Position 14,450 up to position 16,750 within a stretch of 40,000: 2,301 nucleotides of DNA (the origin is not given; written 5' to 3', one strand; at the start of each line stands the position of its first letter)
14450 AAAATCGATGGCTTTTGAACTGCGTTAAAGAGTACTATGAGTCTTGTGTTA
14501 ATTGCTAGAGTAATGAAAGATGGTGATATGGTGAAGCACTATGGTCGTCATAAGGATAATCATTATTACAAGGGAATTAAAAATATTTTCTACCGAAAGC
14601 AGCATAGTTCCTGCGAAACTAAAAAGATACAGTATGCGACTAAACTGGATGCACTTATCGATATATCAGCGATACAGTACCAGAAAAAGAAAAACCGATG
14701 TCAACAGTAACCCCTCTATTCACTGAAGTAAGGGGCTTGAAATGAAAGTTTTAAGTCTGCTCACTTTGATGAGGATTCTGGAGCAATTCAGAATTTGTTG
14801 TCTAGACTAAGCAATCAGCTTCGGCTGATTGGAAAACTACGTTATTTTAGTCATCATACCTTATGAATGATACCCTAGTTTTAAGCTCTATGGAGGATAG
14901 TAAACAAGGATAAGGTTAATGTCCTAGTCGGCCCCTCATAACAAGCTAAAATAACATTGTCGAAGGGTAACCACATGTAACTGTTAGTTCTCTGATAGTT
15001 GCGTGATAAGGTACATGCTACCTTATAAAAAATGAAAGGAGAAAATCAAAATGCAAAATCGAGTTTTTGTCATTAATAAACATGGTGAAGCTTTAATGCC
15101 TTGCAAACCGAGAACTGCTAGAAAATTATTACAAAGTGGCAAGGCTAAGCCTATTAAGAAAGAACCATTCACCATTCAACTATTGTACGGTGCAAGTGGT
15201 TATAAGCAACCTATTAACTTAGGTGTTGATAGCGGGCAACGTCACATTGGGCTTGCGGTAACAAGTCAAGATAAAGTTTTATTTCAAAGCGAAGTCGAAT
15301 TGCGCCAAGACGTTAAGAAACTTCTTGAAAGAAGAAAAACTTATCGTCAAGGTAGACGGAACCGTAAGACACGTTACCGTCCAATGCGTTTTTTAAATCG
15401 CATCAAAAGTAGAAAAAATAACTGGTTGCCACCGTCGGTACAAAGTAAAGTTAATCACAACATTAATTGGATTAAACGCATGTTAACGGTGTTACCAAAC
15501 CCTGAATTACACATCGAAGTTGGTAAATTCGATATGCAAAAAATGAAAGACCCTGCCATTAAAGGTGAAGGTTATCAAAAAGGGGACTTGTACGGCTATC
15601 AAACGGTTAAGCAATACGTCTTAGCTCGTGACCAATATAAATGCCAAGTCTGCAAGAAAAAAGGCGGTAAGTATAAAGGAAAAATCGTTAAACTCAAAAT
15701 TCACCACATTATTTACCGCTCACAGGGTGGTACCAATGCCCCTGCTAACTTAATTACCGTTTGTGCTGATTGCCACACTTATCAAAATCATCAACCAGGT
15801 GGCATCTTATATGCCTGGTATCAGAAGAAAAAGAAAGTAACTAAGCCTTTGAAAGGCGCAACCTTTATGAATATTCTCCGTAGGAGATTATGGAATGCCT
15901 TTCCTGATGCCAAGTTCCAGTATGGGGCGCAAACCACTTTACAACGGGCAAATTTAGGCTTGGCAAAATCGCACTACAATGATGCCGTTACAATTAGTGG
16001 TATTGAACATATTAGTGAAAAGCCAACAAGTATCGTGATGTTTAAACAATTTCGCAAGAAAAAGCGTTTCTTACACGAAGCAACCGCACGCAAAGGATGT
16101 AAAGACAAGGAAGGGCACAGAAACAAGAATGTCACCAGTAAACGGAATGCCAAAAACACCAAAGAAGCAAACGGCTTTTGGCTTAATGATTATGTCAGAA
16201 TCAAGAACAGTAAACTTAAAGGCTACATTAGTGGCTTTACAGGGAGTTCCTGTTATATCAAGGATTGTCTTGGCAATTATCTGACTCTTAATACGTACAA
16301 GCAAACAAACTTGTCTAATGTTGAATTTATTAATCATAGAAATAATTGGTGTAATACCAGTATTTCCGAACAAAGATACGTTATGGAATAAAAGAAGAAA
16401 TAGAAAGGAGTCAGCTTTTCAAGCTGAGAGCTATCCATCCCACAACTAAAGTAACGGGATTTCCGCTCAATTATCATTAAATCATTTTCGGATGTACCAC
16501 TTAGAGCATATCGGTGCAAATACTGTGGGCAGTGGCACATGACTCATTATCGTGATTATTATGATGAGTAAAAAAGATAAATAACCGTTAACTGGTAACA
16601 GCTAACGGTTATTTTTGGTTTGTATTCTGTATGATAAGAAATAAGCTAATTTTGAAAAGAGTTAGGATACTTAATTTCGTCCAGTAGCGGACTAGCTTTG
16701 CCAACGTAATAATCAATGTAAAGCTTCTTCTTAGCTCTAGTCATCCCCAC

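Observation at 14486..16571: Intact IscB-omegaRNA (OMEGA) element inserted into a small zinc-ribbon-like gene, 1.3 kb from the CRISPR array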

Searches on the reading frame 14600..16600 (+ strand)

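Call 56: find_homologous_proteins(query=L098:2046-2477:+, max_evalue=1e-30)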
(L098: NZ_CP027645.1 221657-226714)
Query L098:2046-2477:+ (143 aa): 489 proteins with E <= 1e-30 among 621 candidates; the best 120 are listed.
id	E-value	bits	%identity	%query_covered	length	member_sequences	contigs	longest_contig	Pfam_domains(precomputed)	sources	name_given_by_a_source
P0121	9.4e-91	319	98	100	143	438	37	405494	PF01797.22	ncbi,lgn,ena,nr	ncbi:IS200/IS605 family transposase [Ligilactobacillus salivarius]|nr:IS200/IS605 family transposase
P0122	3.7e-87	308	94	100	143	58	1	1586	PF01797.22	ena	-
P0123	1.2e-83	296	96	96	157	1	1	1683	PF01797.22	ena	-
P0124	2.4e-82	292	98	91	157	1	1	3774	PF01797.22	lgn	-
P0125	1.6e-77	276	84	97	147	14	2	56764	PF01797.22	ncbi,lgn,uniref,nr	ncbi:IS200/IS605 family transposase [Ligilactobacillus equi]|uniref:Transposase n=1 Tax=Ligilactobac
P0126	2.3e-76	273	83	100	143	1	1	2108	PF01797.22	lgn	-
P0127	3.5e-76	272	81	98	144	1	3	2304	PF01797.22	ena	-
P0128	4.2e-76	272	82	100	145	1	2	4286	PF01797.22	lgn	-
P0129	7.6e-76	271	86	99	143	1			PF01797.22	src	-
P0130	1.3e-74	267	80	100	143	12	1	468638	PF01797.22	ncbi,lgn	ncbi:IS200/IS605 family transposase [Lactobacillus sp. AN1001]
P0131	4.7e-73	262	80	99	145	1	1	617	PF01797.22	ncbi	-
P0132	9.7e-73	261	80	97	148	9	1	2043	PF01797.22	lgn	-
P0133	1.6e-72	260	80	99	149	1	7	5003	PF01797.22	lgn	-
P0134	2.7e-72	259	79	98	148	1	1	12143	PF01797.22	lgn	-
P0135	6.8e-72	258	76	100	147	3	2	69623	PF01797.22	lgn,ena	-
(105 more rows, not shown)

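Call 58: find_encoding_contigs(protein=P0125, flank=3000, max_places=6)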
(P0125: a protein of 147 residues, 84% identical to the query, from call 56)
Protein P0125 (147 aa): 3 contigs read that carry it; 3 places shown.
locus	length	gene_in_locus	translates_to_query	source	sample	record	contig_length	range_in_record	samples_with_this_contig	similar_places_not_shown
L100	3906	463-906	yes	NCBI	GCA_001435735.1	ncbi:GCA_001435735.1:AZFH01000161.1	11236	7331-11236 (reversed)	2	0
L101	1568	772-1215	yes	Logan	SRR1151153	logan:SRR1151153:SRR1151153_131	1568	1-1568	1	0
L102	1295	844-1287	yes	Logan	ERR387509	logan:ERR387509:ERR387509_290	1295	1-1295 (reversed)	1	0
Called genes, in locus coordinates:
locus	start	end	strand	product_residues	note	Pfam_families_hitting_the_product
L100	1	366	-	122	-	PF12323:HTH_OrfB_IS605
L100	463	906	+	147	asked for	PF01797:Y1_Tnp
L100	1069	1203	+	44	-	-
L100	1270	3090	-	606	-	PF00664:ABC_membrane, PF00005:ABC_tran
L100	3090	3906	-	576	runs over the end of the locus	PF00664:ABC_membrane, PF00005:ABC_tran, PF02463:SMC_N (weak)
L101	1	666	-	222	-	?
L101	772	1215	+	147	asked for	PF01797:Y1_Tnp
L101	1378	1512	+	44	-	-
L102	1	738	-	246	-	?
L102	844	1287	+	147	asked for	PF01797:Y1_Tnp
